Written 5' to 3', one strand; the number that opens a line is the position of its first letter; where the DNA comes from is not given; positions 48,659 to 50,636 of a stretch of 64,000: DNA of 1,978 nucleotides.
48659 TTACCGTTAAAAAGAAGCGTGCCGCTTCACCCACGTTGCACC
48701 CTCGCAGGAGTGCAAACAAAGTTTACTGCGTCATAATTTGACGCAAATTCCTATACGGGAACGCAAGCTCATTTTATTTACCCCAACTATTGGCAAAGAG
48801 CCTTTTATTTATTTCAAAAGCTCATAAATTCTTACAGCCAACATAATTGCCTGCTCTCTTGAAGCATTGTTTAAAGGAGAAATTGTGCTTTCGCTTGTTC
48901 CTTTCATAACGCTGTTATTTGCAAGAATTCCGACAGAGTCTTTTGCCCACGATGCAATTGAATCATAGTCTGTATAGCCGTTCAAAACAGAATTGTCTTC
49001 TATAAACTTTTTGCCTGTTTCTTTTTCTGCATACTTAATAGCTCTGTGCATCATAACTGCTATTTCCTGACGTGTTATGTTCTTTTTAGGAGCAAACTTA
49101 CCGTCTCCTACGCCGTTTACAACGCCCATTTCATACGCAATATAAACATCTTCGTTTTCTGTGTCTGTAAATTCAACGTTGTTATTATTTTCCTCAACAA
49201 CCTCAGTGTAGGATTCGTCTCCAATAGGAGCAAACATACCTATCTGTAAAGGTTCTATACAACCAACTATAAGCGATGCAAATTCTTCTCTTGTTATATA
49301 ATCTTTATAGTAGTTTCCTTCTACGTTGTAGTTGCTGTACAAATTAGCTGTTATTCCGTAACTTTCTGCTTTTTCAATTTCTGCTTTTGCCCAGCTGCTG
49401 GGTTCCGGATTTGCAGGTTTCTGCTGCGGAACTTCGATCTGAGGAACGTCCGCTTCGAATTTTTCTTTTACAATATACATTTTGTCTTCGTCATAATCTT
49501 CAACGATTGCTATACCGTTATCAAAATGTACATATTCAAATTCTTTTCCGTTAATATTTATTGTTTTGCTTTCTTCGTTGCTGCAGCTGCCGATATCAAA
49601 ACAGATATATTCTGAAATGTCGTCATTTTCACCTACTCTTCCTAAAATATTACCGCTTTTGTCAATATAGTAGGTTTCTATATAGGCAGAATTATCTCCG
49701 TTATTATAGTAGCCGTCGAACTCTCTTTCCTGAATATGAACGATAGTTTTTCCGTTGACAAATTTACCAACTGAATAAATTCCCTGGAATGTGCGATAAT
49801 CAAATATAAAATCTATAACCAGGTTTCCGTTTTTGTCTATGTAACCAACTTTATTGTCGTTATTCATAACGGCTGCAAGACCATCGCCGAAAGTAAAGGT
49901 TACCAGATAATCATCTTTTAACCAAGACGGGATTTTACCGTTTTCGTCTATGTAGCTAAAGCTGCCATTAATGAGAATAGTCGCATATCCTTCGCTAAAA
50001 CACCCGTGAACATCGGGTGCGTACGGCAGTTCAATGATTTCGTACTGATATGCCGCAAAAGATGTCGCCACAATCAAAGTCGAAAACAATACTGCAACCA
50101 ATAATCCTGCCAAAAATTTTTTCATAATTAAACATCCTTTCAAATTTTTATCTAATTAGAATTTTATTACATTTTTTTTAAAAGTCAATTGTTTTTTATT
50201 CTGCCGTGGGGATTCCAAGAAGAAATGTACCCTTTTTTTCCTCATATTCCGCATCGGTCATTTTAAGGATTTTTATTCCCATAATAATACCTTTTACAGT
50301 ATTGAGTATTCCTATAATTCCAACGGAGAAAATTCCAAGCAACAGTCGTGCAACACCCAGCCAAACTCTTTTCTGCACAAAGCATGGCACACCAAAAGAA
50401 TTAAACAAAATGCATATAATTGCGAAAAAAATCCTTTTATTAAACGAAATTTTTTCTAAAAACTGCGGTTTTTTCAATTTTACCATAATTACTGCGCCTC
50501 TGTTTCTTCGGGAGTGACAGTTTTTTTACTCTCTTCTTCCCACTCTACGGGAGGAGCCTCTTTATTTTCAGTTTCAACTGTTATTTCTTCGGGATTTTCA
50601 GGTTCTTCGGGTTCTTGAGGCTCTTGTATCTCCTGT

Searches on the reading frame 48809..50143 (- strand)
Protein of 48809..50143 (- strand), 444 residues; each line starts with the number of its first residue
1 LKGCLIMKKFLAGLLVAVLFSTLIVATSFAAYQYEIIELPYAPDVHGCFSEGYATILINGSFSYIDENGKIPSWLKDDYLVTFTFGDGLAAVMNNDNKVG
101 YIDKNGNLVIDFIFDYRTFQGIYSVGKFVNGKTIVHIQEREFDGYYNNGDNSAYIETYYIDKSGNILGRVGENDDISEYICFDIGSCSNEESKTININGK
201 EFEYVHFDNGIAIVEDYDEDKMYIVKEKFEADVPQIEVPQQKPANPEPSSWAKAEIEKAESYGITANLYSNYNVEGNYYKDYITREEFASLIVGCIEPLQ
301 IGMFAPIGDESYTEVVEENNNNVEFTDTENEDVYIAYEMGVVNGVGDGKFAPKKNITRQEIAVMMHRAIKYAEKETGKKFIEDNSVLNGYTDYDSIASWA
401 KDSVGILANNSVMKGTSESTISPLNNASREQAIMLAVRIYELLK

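Call 14: search_protein_families(library=pfam, proteins=[window:48809-50143:-])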
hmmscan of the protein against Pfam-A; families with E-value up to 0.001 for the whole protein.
window:48809-50143:- (444 aa): 2 families
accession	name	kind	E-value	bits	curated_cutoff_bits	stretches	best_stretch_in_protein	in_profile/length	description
PF00395.25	SLH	-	4.3e-20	71.9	20.8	2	331-362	13-44/44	S-layer homology domain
PF14903.11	WG_beta_rep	-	3.5e-07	30.6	25.6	0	100-116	2-18/35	WG containing repeat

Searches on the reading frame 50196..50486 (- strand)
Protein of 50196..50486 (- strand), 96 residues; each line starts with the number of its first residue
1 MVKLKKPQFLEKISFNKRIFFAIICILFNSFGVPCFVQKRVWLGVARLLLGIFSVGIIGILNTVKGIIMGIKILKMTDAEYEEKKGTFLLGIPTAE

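Call 14: search_protein_families(library=pfam, proteins=[window:50196-50486:-])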
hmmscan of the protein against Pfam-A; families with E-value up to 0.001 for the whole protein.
window:50196-50486:- (96 aa): 0 families

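Call 86: search_protein_families(library=pfam, proteins=[window:50196-50486:-], max_evalue=0.01)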
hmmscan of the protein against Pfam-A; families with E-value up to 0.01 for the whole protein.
window:50196-50486:- (96 aa): 1 family
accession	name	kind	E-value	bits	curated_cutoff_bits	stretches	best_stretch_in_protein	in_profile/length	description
PF17319.7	DUF5362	-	0.0032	17.8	25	1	43-79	11-48/94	Family of unknown function (DUF5362)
